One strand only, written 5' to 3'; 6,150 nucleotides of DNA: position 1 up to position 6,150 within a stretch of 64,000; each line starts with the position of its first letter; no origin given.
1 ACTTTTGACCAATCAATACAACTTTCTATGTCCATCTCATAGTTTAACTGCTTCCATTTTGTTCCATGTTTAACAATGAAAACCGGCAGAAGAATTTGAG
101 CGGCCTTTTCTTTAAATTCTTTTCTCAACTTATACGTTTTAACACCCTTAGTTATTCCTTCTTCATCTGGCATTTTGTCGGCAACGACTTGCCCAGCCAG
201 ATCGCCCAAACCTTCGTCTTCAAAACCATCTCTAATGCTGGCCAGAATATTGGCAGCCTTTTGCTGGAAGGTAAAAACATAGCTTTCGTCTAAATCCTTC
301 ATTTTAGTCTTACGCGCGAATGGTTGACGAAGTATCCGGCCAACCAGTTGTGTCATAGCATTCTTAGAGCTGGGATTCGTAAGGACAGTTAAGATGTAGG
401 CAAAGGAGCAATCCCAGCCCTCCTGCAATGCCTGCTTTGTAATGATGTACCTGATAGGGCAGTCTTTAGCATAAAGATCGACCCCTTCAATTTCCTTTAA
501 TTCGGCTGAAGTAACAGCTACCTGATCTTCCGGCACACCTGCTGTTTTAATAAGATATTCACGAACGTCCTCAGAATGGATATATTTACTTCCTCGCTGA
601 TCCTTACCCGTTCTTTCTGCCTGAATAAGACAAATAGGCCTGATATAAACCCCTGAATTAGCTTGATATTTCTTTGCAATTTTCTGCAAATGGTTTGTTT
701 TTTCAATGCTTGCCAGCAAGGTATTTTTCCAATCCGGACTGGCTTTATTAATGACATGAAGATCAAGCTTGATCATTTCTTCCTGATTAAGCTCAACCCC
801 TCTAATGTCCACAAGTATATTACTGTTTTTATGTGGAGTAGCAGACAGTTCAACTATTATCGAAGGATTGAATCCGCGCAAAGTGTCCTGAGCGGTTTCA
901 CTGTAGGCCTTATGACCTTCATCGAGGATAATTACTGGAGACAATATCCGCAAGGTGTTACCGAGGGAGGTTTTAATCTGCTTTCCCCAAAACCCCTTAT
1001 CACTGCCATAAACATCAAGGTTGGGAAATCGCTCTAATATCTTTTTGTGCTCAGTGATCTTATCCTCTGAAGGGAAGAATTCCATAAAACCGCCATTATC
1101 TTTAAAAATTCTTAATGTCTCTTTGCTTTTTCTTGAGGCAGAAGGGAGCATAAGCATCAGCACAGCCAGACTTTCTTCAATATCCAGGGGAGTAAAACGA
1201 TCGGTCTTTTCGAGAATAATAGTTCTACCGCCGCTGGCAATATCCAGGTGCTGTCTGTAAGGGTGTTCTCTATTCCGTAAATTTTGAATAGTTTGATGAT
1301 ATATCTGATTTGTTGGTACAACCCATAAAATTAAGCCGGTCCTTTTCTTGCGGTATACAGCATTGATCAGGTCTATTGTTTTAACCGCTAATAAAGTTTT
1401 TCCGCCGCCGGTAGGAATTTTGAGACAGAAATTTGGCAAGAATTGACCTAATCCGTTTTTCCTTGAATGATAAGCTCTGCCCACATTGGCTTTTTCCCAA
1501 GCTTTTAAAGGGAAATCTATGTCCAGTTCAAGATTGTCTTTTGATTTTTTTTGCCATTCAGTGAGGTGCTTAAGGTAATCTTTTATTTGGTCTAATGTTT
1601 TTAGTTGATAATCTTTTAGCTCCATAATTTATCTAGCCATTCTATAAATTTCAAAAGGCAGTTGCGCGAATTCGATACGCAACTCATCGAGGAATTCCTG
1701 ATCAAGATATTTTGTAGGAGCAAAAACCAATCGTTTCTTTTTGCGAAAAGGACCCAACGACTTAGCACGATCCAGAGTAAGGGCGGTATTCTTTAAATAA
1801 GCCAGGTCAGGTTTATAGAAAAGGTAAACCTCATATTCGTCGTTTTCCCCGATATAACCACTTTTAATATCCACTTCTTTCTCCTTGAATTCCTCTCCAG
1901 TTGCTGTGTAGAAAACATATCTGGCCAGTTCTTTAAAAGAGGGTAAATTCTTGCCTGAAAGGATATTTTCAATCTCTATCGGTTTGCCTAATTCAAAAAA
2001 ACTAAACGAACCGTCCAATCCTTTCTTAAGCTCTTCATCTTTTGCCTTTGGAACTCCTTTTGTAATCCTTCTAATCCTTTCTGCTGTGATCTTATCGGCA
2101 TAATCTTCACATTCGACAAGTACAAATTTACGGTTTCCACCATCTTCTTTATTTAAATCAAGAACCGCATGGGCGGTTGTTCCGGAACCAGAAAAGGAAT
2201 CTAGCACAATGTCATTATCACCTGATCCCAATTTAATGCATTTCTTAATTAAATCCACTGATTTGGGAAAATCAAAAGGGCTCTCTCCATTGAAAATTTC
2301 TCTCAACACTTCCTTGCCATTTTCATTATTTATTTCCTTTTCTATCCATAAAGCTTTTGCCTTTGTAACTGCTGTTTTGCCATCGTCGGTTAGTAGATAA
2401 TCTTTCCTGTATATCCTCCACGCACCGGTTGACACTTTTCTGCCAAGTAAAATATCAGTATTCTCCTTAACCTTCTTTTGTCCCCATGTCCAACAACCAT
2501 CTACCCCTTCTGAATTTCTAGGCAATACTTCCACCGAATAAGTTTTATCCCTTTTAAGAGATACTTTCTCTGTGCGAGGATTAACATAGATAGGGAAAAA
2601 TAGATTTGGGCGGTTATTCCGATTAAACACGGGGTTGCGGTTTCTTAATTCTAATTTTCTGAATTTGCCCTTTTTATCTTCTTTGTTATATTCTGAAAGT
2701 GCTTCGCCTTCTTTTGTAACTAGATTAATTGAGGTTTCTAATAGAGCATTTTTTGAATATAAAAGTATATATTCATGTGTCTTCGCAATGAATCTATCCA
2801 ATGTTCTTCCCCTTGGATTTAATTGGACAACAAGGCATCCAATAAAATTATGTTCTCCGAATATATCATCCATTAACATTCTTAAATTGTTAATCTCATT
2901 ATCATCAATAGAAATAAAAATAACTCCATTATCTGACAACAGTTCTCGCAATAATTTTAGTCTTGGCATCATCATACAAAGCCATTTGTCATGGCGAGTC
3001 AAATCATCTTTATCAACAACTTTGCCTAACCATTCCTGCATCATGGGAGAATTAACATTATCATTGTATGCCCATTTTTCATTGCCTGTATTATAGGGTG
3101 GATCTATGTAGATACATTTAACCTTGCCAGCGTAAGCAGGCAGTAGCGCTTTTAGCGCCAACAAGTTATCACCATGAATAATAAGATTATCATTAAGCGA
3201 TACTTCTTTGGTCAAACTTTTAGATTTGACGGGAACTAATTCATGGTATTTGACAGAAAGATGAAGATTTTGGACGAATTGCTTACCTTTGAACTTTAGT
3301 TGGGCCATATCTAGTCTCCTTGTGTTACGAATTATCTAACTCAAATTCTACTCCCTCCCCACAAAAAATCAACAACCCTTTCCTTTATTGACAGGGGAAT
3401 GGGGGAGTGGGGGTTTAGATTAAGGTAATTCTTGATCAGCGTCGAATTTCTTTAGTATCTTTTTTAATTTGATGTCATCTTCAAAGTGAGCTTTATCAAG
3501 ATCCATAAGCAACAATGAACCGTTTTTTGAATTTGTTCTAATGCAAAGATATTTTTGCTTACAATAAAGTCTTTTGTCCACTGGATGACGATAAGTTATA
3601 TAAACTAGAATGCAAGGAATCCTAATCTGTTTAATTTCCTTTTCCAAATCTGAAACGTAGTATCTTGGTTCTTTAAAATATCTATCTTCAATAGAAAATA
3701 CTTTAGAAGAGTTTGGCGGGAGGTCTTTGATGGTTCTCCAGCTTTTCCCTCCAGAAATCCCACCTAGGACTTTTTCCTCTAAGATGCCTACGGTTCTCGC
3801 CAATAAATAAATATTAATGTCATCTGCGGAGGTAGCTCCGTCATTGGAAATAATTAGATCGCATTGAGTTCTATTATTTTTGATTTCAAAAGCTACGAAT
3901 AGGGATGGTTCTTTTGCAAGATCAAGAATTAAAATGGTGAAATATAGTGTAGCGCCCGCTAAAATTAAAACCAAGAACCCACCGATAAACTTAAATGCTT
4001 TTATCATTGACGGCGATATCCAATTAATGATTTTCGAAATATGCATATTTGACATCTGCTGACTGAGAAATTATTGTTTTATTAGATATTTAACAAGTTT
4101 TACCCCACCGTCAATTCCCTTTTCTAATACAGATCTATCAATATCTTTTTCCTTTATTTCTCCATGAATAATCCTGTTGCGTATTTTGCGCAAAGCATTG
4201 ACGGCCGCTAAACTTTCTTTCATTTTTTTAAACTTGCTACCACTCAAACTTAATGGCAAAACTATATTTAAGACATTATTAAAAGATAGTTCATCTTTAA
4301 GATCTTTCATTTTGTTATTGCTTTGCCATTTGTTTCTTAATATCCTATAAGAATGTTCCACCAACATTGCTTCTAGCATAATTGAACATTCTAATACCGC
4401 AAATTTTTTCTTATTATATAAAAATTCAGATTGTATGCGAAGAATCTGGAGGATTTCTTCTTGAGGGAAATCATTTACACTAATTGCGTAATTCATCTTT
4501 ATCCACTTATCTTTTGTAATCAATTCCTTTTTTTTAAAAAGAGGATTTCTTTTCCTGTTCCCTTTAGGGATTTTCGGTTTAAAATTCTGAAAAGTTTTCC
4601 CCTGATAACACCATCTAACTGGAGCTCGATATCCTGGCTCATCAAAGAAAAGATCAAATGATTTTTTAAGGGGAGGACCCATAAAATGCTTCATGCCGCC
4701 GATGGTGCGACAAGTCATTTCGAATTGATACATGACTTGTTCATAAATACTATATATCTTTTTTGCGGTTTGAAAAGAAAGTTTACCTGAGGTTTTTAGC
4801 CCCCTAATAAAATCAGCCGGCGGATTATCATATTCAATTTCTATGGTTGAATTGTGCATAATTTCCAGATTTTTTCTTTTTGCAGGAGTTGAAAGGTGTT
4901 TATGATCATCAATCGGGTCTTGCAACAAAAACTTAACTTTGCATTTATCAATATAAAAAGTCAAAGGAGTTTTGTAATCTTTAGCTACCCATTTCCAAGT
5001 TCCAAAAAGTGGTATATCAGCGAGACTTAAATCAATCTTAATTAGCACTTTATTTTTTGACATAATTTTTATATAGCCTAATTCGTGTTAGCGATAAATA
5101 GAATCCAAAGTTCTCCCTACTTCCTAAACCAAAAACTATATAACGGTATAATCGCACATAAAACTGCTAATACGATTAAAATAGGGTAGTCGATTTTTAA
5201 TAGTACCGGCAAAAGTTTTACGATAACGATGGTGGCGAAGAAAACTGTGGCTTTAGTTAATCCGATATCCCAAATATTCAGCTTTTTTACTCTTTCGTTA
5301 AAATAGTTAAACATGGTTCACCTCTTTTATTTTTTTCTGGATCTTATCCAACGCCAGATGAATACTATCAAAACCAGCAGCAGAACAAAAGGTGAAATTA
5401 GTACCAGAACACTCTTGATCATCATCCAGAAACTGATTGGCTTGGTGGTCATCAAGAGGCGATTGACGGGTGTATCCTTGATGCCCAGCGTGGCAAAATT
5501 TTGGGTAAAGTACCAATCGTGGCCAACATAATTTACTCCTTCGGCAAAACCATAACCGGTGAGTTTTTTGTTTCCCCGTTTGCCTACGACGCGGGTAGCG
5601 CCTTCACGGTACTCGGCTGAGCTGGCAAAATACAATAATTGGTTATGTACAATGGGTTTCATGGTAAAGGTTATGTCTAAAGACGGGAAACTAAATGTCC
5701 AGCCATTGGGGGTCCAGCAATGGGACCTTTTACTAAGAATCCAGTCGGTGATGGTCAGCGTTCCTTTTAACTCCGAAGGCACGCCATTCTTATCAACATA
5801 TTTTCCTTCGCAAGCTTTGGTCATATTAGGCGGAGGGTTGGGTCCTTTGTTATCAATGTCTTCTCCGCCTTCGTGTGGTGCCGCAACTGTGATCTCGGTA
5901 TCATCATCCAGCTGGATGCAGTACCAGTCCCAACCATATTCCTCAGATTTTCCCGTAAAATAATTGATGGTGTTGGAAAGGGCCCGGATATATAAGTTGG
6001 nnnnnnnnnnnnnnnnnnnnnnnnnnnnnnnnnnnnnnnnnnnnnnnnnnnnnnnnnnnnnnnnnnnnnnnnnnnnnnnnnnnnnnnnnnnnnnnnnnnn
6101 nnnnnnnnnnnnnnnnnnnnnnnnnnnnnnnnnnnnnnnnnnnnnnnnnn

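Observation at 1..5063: Defence island: Type III R-M plus HEPN-domain protein plus TM protein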

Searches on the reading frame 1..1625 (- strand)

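Call 5: search_protein_families(library=pfam, proteins=[window:1-1625:-], max_evalue=1)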
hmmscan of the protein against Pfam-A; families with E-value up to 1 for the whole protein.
window:1-1625:- (541 aa): 4 families
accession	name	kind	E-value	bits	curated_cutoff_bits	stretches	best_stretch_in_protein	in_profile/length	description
PF04851.21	ResIII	-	6.2e-16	59.2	22.5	1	1-265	2-163/164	Type III restriction enzyme, res subunit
PF00270.35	DEAD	-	2.1e-07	31.3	26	1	65-132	16-81/167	DEAD/DEAH box helicase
PF21109.2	Stonustoxin_helical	-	0.021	15.4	27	1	437-472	30-65/96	Stonustoxin helical domain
PF22590.2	Cas3-like_C_2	-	0.18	12.6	27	1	390-434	63-104/106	CRISPR-associated nuclease/helicase Cas3, C-terminal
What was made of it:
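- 1..1625 (-): res, Type III restriction subunit. The window holds the N-terminal 541 of 837 aa, with SF2 helicase motifs I (GGGKT), II (DEGH) and VI (QxxGRxxR). The PD...ExK nuclease motif lies outside the window. Pfam ResIII 6e-16 (call 5).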

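Call 6: search_protein_families(library=padloc, proteins=[window:1-1625:-], max_evalue=1)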
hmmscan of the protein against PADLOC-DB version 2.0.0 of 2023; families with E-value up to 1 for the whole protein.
window:1-1625:- (541 aa): 12 families
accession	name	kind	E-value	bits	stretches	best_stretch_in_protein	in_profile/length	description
PDLC03653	REase_III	-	9.9e-150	498.4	2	46-540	70-576/883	Type III restriction enzyme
PDLC03650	REase_III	-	1.1e-56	190.8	1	44-464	39-451/898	Type III restriction enzyme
PDLC03647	REase_III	-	3.9e-09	33.2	2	384-440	500-556/989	Type III restriction enzyme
PDLC03648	REase_III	-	9.4e-08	28.6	1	231-451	135-371/871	Type III restriction enzyme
PDLC03649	REase_III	-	1.3e-07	28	2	388-443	492-548/973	Type III restriction enzyme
PDLC03652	REase_III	-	3.8e-05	19.9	2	69-128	29-84/809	Type III restriction enzyme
PDLC02704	PbeA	-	7.4e-05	19.4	1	68-118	275-326/682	PbeA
PDLC01758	Cas3b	-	0.00053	16.5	1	66-118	297-347/797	-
PDLC01765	Cas3c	-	0.00097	16.2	1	66-118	186-235/612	-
PDLC04531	PDC-M23B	-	0.0053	12.8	1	68-119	318-368/1060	-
PDLC01763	Cas3b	-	0.0059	13.4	1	65-118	265-315/762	-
PDLC01710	Cas3a1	-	0.0067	12.9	1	23-105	181-259/745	Cas3_1_CAS-I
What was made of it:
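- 1..1625 (-): PADLOC REase_III 1e-149 (call 6).
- On Type III R-M: REase_III 1e-149 (call 6).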

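Call 7: search_protein_families(library=ncbifam, proteins=[window:1-1625:-], max_evalue=1)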
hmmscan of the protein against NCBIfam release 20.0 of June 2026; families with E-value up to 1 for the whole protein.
window:1-1625:- (541 aa): 4 families
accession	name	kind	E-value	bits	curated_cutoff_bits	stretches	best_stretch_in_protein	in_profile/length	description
NF012027.0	PRK15483.1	equivalog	2.2e-05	22.5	564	1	390-438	501-549/986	type III restriction-modification system endonuclease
TIGR04095.1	dnd_restrict_1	equivalog_domain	0.014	14.4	600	0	68-116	29-74/451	DNA phosphorothioation system restriction enzyme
NF053632.1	heli_RadD_YejH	equivalog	0.09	11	720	1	311-434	223-342/573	DNA repair helicase RadD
NF041063.1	DpdF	equivalog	0.15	10.5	550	1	68-107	163-197/813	protein DpdF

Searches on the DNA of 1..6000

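Call 105: search_rna_families(source=window, start=1, end=6000, threshold=evalue, max_evalue=1)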
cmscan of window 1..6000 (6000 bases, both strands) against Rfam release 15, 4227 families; matches with E-value up to 1: 0.
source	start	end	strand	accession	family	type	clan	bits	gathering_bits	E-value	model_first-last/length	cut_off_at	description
